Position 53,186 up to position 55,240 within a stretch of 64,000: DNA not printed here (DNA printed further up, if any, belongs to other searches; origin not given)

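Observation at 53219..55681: AT-rich insertion with a solitary ATPase-Toprim (OLD / fused-PARIS-like) defence candidate splits the nif cluster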

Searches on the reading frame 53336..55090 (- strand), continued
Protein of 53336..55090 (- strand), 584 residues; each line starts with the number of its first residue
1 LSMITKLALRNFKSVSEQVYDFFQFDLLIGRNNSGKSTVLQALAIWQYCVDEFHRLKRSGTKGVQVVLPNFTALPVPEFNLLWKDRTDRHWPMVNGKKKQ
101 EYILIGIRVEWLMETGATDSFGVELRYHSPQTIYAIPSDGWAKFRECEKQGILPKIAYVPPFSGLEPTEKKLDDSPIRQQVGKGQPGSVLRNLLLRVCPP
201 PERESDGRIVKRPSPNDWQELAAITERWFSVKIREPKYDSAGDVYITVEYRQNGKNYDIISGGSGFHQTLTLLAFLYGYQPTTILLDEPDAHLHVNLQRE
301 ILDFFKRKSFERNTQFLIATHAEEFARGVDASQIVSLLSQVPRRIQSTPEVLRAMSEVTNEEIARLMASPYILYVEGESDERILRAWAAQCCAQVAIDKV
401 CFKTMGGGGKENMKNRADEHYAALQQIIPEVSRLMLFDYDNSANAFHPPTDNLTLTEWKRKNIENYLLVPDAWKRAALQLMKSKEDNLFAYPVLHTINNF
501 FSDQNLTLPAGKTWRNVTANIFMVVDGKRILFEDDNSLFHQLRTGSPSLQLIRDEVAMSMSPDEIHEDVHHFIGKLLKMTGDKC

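Call 16: find_encoding_contigs(protein=P0119, flank=6000, max_places=3)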
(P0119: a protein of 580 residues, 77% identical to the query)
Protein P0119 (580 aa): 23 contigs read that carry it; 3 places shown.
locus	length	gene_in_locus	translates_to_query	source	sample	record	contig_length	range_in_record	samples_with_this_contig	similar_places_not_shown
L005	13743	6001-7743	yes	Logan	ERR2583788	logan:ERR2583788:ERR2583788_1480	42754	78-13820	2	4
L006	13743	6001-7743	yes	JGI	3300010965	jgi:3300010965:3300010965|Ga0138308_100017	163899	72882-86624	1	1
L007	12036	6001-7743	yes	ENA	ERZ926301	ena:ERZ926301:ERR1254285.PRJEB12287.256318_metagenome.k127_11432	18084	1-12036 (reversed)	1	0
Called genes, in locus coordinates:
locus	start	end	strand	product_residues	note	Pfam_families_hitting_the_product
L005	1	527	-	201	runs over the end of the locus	?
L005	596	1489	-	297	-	PF11185:DUF2971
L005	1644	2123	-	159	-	PF11848:DUF3368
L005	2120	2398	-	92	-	PF03683:UPF0175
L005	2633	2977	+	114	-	-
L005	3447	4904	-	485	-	PF13173:AAA_14, PF13635:DUF4143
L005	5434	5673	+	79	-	PF12441:CopG_antitoxin (weak)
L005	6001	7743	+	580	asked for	PF02463:SMC_N (faint), PF13175:AAA_15, PF13476:AAA_23 (weak), PF13175:AAA_15, PF13304:AAA_21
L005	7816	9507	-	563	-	PF00501:AMP-binding, PF13193:AMP-binding_C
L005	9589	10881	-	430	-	PF00202:Aminotran_3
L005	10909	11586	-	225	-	PF13500:AAA_26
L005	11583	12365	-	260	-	PF13489:Methyltransf_23, PF13847:Methyltransf_31, PF08241:Methyltransf_11, PF08242:Methyltransf_12, PF13649:Methyltransf_25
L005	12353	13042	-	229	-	PF04301:BioG, PF12697:Abhydrolase_6 (faint)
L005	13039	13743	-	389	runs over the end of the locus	PF00155:Aminotran_1_2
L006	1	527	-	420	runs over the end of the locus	PF03602:Cons_hypoth95 (weak), PF18096:Thump_like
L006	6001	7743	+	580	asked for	PF02463:SMC_N (faint), PF13175:AAA_15, PF13476:AAA_23 (weak), PF13175:AAA_15, PF13304:AAA_21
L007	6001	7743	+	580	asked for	PF02463:SMC_N (faint), PF13175:AAA_15, PF13476:AAA_23 (weak), PF13175:AAA_15, PF13304:AAA_21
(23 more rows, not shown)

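Call 25: find_encoding_contigs(protein=P0010, flank=6000, max_places=1)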
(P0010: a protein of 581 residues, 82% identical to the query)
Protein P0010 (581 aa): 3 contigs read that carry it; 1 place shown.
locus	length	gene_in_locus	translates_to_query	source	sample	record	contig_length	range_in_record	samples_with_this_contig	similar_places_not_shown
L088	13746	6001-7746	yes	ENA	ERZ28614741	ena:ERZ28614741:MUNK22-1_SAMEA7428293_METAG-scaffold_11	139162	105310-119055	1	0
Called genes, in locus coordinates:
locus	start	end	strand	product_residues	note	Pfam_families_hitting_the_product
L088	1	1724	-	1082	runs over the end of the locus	PF00474:SSF (weak), PF01590:GAF (weak), PF13185:GAF_2, PF07228:SpoIIE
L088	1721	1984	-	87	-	-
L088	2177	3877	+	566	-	-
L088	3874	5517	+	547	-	PF00496:SBP_bac_5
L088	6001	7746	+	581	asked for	PF02463:SMC_N (faint), PF13175:AAA_15, PF13476:AAA_23 (weak), PF13304:AAA_21, PF13175:AAA_15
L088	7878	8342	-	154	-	PF00588:SpoU_methylase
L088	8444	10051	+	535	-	PF00389:2-Hacid_dh, PF00670:AdoHcyase_NAD (weak), PF02826:2-Hacid_dh_C, PF19304:PGDH_inter, PF01842:ACT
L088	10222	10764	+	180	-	PF00156:Pribosyltran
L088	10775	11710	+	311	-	PF02729:OTCace_N, PF00185:OTCace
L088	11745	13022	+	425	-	PF01979:Amidohydro_1, PF07969:Amidohydro_3 (weak), PF12890:DHOase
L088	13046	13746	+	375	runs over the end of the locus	PF00988:CPSase_sm_chain, PF00117:GATase, PF07722:Peptidase_C26 (faint)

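Call 26: find_encoding_contigs(protein=P0025, flank=6000, max_places=1)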
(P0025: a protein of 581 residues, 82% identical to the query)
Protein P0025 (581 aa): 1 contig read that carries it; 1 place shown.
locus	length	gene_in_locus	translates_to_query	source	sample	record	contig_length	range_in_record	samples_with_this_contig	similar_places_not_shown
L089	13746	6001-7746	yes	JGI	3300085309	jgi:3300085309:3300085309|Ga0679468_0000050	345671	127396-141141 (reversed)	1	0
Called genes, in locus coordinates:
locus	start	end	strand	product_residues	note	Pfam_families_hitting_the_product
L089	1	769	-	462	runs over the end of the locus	PF01026:TatD_DNase, PF04055:Radical_SAM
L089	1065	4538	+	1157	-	PF02811:PHP, PF07733:DNA_pol3_alpha, PF17657:DNA_pol3_finger, PF14579:HHH_6, PF01336:tRNA_anti-codon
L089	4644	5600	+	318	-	PF03255:ACCA, PF01039:Carboxyl_trans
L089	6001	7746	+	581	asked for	PF02463:SMC_N (faint), PF13175:AAA_15, PF13476:AAA_23 (weak), PF13304:AAA_21, PF13175:AAA_15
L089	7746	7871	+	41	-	-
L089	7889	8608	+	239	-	PF01479:S4, PF00849:PseudoU_synth_2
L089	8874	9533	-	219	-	PF10502:Peptidase_S26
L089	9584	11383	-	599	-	PF00009:GTP_EFTU, PF03144:GTP_EFTU_D2, PF00679:EFG_C, PF06421:LepA_C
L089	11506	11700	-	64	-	PF08984:DUF1858, PF04405:ScdA_N (faint)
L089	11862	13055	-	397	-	PF00155:Aminotran_1_2, PF01041:DegT_DnrJ_EryC1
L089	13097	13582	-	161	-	PF01467:CTP_transf_like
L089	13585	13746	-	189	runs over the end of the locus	PF03602:Cons_hypoth95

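Call 27: find_encoding_contigs(protein=P0033, flank=6000, max_places=1)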
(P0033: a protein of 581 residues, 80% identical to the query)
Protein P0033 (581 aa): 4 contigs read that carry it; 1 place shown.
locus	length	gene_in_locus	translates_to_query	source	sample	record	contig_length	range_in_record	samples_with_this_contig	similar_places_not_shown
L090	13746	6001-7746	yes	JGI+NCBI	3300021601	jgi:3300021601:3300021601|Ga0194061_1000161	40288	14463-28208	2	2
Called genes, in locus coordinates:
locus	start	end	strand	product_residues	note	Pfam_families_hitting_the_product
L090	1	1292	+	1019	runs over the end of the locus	PF04851:ResIII, PF19778:RE_endonuc (faint)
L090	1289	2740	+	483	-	PF13271:DUF4062, PF13749:HATPase_c_4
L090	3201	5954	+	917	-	PF01555:N6_N4_Mtase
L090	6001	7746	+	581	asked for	PF02463:SMC_N (faint), PF13175:AAA_15, PF13476:AAA_23 (weak), PF13304:AAA_21, PF13175:AAA_15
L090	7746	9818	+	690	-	PF00580:UvrD-helicase, PF13245:AAA_19, PF09848:SLFN-g3_helicase (faint), PF13361:UvrD_C, PF13538:UvrD_C_2 (faint)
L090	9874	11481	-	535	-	PF00108:Thiolase_N, PF00109:ketoacyl-synt (weak), PF22691:Thiolase_C_1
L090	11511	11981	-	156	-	PF01625:PMSR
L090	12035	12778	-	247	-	PF20772:TACO1_YebC_N, PF01709:Transcrip_reg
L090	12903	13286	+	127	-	-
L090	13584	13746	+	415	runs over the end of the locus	PF28492:Beta_helix_4, PF13229:Beta_helix (weak)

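Call 28: find_encoding_contigs(protein=P0095, flank=6000, max_places=1)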
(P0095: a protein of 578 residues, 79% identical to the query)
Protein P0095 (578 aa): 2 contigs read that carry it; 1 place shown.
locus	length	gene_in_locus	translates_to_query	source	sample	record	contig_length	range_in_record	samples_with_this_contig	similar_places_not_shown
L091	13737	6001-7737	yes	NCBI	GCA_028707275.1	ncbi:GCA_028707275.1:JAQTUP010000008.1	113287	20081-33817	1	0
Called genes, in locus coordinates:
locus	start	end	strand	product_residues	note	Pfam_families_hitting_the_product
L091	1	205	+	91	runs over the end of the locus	PF05016:ParE_toxin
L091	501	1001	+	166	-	PF01967:MoaC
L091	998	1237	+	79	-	PF02597:ThiS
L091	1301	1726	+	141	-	PF02391:MoaE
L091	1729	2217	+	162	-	PF03205:MobB, PF13191:AAA_16 (weak), PF13671:AAA_33 (weak)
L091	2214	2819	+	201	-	PF12804:NTP_transf_3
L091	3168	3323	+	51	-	PF20467:MmeI_C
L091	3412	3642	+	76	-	-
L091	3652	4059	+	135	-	PF01850:PIN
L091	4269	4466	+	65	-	-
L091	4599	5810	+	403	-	PF06114:Peptidase_M78 (weak)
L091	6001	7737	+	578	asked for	PF02463:SMC_N (weak), PF13175:AAA_15, PF13476:AAA_23 (weak), PF13304:AAA_21, PF13175:AAA_15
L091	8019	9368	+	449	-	PF03453:MoeA_N, PF00994:MoCF_biosynth, PF03454:MoeA_C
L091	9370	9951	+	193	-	PF00994:MoCF_biosynth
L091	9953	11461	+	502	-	PF06039:Mqo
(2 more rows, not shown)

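Call 33: search_protein_representatives(protein=window:53336-55084:-)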
Query: 582 residues. Proteins with E-value up to 0.001 (for the whole library): 6290; up to 1e-10: 1183; up to 1e-30: 229. The best 150 are listed.
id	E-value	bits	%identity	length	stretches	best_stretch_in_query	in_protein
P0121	0.0e+00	1022.1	78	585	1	1-579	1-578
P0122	5.1e-195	665.6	54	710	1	1-577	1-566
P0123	5.2e-195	665.6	56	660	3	1-309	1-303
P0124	3.7e-184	629.7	74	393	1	103-488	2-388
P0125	8.1e-184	628.6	53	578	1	1-578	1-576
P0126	9.5e-180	615.2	51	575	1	1-571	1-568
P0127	7.8e-161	552.7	49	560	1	2-575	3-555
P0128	4.9e-152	523.7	66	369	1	219-576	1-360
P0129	2.6e-143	494.9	62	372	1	1-363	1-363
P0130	4.5e-136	471.0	47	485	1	92-574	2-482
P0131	1.6e-122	426.3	45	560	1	1-575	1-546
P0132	8.4e-121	420.6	40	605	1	1-574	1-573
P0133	2.5e-117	409.1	79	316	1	108-345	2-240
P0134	6.4e-113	394.5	46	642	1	1-479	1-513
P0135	4.8e-110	385.0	71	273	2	156-350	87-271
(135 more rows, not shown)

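Call 36: search_solved_structures(query=A1, max_evalue=1, show_alignments=0)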
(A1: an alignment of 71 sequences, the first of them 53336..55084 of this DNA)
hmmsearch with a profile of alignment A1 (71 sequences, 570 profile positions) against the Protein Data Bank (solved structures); distinct sequences matched with E-value up to 1: 250 (the best 60 are shown).
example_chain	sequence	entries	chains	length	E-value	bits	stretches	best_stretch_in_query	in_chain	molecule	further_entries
9n69_A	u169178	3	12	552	1.8e-17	66.6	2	2-58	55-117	AAA family ATPase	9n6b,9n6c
6p74_A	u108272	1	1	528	2e-16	63.1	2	1-43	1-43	Putative ATP-dependent endonuclease of the OLD family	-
9e8z_C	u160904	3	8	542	1.2e-14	57.2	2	272-334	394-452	Retron Ec83 probable ATPase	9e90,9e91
8ee4_A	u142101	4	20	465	8.2e-13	51.2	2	269-327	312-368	PtuA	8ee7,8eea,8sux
9vkz_A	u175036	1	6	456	2.7e-12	49.5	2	2-42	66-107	Retron Ec78 probable ATPase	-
9vh1_D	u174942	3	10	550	3.9e-12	48.9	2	2-42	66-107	Retron Ec78 probable ATPase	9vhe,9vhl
9kjx_B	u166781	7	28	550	4.5e-12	48.7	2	2-42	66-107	AAA family ATPase | Retron I-A effector PtuA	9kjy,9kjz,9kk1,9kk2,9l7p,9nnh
9o4a_A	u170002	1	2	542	3.4e-11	45.8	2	4-42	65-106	Retron Ec83 probable ATPase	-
6r84_A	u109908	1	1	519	8.3e-11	44.5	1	267-329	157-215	ABC transporter ATP-binding protein ARB1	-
9nnb_C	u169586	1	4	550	1.2e-10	44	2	2-42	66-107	Retron I-A effector PtuA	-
9nnk_C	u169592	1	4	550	1.2e-10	44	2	2-42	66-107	Retreon I-A effector PtuA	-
9u9y_A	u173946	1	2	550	1.2e-10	44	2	2-42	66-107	AAA family ATPase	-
22bu_B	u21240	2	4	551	1.6e-10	43.6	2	271-329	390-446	AAA family ATPase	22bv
8u7i_A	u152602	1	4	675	5.9e-10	41.7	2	4-42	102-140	Endonuclease GajA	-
8wy4_A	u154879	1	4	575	1e-09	41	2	3-42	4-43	Endonuclease GajA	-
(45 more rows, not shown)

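Call 37: search_protein_families(library=pfam, alignment_id=A1, max_evalue=0.01)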
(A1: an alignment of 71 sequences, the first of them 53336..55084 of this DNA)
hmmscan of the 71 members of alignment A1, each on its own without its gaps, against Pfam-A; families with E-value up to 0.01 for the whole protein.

A. member 1, window:53336-55084:- (582 aa): 6 families
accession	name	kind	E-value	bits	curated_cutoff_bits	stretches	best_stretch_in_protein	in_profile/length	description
PF13175.12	AAA_15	-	1.7e-19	71.2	32.1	2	228-324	269-374/374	AAA ATPase domain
PF13304.12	AAA_21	-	2.4e-19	71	27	2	218-319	175-298/304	AAA domain, putative AbiEii toxin, Type IV TA system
PF02463.25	SMC_N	-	2.3e-10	40.7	40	2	1-42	1-45/220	RecF/RecN/SMC N terminal domain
PF13476.12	AAA_23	-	7.1e-05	24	27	1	4-43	1-41/201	AAA domain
PF13514.12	AAA_27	-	0.00083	19.4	22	1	2-49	3-54/206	AAA domain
PF13555.12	AAA_29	-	0.0017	18.5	27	1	3-42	2-43/61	P-loop containing region of AAA domain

B. families by the number of members that match (of 71 scanned): 22 families
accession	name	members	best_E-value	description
PF13175.12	AAA_15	71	8.5e-31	AAA ATPase domain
PF13304.12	AAA_21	71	1.4e-24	AAA domain, putative AbiEii toxin, Type IV TA system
PF02463.25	SMC_N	70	7.2e-17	RecF/RecN/SMC N terminal domain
PF13476.12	AAA_23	69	8.4e-11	AAA domain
PF13555.12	AAA_29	52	3.8e-06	P-loop containing region of AAA domain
PF13514.12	AAA_27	46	5.4e-06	AAA domain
PF00005.33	ABC_tran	34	7.3e-08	ABC transporter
PF11398.14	DUF2813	11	2e-06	Protein of unknown function (DUF2813)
PF00004.35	AAA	6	3.1e-05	ATPase family associated with various cellular activities (AAA)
PF13481.12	AAA_25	4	0.00033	AAA domain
PF14491.11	DUF4435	3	7.1e-06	Protein of unknown function (DUF4435)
PF13401.12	AAA_22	3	0.00075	AAA domain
PF20720.3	nSTAND3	2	0.0019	Novel STAND NTPase 3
PF22714.1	SNaCT8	1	0.0025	Short NACHT-associated C-Terminal domain, family 8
PF25199.1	nSTAND_NTPase5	1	0.0039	Novel STAND NTPase 5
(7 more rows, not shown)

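Call 41: predict_structure(alignment_id=A1)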
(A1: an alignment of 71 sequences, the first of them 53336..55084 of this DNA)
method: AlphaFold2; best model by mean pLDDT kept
length: 582 residues; sequences in the alignment: 71
mean_pLDDT: 95.5   pTM: 0.90
mean pLDDT of the five models: 95.5, 94.0, 94.0, 93.9, 93.6
residues with pLDDT >= 90: 539; 70-90: 39; 50-70: 4; < 50: 0
segments of 3 or more residues with pLDDT < 50: none
pLDDT, mean of each block of 10 residues (from residue 1): 98 97 96 96 98 90 96 96 97 97 98 97 98 97 97 96 95 94 96 94 88 94 98 96 98 98 97 97 96 96 97 97 97 95 94 93 95 97 97 97 94 96 95 95 90 96 98 93 76 97 94 93 96 97 95 98 97 97 81
secondary structure, 60 per line:
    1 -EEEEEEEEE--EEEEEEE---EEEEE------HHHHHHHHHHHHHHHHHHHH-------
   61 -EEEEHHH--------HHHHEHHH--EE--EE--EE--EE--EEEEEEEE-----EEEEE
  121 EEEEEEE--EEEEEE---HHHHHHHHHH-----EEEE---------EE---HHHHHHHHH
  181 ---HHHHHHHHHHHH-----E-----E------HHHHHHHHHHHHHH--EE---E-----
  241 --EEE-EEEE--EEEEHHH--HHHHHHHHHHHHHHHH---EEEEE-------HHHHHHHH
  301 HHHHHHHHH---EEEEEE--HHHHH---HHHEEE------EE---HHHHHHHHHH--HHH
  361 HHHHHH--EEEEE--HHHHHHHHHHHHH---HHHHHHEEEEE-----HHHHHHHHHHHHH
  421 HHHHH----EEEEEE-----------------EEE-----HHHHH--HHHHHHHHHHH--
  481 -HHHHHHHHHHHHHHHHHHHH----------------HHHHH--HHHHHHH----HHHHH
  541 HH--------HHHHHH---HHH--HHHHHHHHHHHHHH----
elements in order: E2-10 E13-19 E23-27 H34-53 E62-65 H77-80 E103-110 E116-127 E130-135 H139-148 E154-157 H172-180 H184-195 H214-227 E243-245 E247-250 E253-256 H262-277 E281-285 H293-309 E313-318 H321-325 E332-334 H346-355 H358-366 E369-373 H376-388 H392-397 E398-402 H408-425 E430-435 E453-455 H461-465 H468-478 H482-501 H518-522 H525-531 H536-542 H551-556 H565-578

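Call 43: fold_search(model_id=the predicted structure, library=pdb)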
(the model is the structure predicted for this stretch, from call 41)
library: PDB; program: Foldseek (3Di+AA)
matches with E <= 10: 1273; with E <= 0.001: 329
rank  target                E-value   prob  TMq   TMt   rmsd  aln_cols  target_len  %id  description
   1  8sux_F                5.8e-13  1.00  0.34  0.50  10.7       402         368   14  Structure of E. coli PtuA hexamer (released 2024-01-10)
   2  8eea_C                2.4e-12  1.00  0.37  0.46  12.3       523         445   13  Structure of E.coli Septu (PtuAB) complex (released 2023-12-27)
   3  8eea_B                3.7e-12  1.00  0.37  0.55   9.1       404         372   14  Structure of E.coli Septu (PtuAB) complex (released 2023-12-27)
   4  8eea_A                8.8e-12  1.00  0.37  0.54   8.6       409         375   13  Structure of E.coli Septu (PtuAB) complex (released 2023-12-27)
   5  6p74                  9.8e-12  1.00  0.33  0.37  11.4       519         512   12  OLD nuclease from Thermus Scotoductus (released 2020-01-29)
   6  8sm3_A                1.1e-11  1.00  0.30  0.31  17.3       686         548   11  Structure of Bacillus cereus VD045 Gabija GajA-GajB Complex (released 2023-11-22)
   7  8x5i_D                2.8e-11  1.00  0.34  0.35  14.7       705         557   12  Structure of ATP/Mg2+ bound Gabija GajA (released 2024-02-28)
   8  8eea_D                3.4e-11  1.00  0.38  0.47  11.1       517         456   13  Structure of E.coli Septu (PtuAB) complex (released 2023-12-27)
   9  8sux_C                4.0e-11  1.00  0.35  0.51   9.4       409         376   14  Structure of E. coli PtuA hexamer (released 2024-01-10)
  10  9o4a_A                4.3e-11  1.00  0.38  0.45  10.7       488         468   13  Ec83 Retron PtuAB mutant complex (released 2025-07-02)
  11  8ee4_F                5.6e-11  1.00  0.34  0.47   8.4       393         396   15  Structure of PtuA (released 2024-01-03)
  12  9n6c_D                7.0e-11  1.00  0.34  0.44  10.7       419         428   14  Structure of the Retron IA Complex without the HNH Nuclease (released 2025-04-23)
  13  8sux_D                9.2e-11  1.00  0.32  0.47  11.1       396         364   12  Structure of E. coli PtuA hexamer (released 2024-01-10)
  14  9n69_C                9.7e-11  1.00  0.33  0.41  15.9       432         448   14  Structure of the retron IA complex with HNH nuclease in the "down" orientation (released 2025-04-23)
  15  9e90_A                9.7e-11  1.00  0.35  0.41  11.7       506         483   14  Ec83 Retron PtuA/PtuB (2-1) complex bound to ATP (released 2025-07-02)
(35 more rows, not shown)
